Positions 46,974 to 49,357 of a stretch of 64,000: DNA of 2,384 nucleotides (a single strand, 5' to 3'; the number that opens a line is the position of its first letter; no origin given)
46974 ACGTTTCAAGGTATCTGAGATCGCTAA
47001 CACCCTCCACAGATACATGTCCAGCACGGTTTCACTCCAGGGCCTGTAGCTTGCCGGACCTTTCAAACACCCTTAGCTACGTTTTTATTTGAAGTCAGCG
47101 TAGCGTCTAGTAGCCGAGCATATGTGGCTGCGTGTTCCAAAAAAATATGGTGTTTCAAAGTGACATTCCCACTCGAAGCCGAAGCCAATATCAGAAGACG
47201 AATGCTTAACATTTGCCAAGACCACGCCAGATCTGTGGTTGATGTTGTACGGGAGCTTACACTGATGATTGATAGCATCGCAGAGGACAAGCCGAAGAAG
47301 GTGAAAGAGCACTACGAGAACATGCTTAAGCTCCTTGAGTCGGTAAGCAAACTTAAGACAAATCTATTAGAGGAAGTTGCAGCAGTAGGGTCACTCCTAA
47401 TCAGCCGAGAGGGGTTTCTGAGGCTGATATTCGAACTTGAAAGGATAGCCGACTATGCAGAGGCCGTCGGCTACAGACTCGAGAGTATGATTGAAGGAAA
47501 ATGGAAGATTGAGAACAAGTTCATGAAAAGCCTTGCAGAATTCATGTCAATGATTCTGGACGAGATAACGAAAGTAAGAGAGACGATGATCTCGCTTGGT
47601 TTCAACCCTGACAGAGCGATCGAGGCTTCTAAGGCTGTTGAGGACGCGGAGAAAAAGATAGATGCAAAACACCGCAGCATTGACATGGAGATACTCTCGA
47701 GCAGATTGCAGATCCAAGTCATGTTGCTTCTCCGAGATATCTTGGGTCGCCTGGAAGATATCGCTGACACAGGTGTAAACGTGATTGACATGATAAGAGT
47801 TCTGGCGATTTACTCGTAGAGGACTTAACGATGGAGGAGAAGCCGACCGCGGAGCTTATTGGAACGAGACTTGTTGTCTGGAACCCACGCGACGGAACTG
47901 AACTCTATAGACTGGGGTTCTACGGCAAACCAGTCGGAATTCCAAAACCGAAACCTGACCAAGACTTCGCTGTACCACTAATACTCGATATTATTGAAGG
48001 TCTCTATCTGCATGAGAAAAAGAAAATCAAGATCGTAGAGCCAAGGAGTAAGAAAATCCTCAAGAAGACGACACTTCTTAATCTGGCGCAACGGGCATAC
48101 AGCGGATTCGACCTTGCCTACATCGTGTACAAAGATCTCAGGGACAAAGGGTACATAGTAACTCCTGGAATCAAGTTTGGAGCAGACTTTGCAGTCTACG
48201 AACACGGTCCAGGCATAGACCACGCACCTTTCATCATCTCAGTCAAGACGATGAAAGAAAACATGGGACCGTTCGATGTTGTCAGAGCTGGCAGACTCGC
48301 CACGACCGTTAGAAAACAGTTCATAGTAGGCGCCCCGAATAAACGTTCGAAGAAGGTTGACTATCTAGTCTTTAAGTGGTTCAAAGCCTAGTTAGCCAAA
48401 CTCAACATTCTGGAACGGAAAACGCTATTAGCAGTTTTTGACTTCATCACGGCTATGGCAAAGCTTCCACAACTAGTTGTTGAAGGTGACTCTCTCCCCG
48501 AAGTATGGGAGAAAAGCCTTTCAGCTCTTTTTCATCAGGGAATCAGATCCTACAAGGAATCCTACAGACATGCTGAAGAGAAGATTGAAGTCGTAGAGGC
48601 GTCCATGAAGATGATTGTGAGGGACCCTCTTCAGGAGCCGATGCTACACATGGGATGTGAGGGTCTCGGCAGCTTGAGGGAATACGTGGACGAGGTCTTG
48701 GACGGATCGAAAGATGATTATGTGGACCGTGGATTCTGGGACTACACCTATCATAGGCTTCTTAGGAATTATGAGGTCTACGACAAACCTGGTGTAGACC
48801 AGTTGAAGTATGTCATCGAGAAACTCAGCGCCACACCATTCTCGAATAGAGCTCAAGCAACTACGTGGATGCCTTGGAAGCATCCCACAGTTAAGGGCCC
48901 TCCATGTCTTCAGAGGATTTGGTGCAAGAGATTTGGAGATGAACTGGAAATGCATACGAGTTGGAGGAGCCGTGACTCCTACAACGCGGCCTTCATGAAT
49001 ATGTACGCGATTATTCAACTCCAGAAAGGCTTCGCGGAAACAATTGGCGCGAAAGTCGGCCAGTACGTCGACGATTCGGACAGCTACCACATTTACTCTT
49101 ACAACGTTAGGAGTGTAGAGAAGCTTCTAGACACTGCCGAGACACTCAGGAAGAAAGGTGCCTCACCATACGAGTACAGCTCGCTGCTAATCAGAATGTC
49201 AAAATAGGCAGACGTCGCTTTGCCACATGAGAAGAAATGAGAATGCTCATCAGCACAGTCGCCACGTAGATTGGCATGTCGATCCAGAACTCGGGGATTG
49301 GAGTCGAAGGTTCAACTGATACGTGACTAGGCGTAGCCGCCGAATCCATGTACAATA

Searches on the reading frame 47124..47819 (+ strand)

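Call 38: search_protein_families(library=pfam, proteins=[window:47124-47819:+], max_evalue=0.001)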
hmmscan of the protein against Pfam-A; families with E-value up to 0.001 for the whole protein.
window:47124-47819:+ (231 aa): 2 families
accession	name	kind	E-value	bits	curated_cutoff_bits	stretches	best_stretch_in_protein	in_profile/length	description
PF01865.21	PhoU_div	-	5.3e-06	26.4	24.4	1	31-228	13-212/214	Protein of unknown function DUF47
PF01895.24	PhoU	-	6.3e-05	23.7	23.5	0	166-222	24-87/89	PhoU domain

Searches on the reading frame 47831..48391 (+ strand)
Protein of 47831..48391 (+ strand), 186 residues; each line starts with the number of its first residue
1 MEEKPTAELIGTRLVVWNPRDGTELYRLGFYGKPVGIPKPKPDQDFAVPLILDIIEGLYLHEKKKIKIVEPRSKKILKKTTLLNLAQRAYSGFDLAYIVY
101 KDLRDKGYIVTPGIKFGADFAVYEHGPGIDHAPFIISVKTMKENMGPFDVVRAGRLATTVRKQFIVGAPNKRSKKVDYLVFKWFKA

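Call 38: search_protein_families(library=pfam, proteins=[window:47831-48391:+], max_evalue=0.001)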
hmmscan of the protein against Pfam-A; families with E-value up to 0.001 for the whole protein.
window:47831-48391:+ (186 aa): 2 families
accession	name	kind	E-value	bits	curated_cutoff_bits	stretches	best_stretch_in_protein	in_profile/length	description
PF01974.23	tRNA_int_endo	-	3.6e-25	88.3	27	1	93-178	1-85/85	tRNA intron endonuclease, catalytic C-terminal domain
PF02778.19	tRNA_int_endo_N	-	1.2e-12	47.6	21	1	7-77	3-61/67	tRNA intron endonuclease, N-terminal domain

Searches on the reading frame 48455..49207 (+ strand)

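Call 38: search_protein_families(library=pfam, proteins=[window:48455-49207:+], max_evalue=0.001)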
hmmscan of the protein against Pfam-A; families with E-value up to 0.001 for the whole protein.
window:48455-49207:+ (250 aa): 1 family
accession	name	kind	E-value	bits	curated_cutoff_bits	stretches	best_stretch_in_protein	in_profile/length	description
PF00303.24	Thymidylat_synt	-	2.8e-15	56.6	24.3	1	93-227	88-224/266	Thymidylate synthase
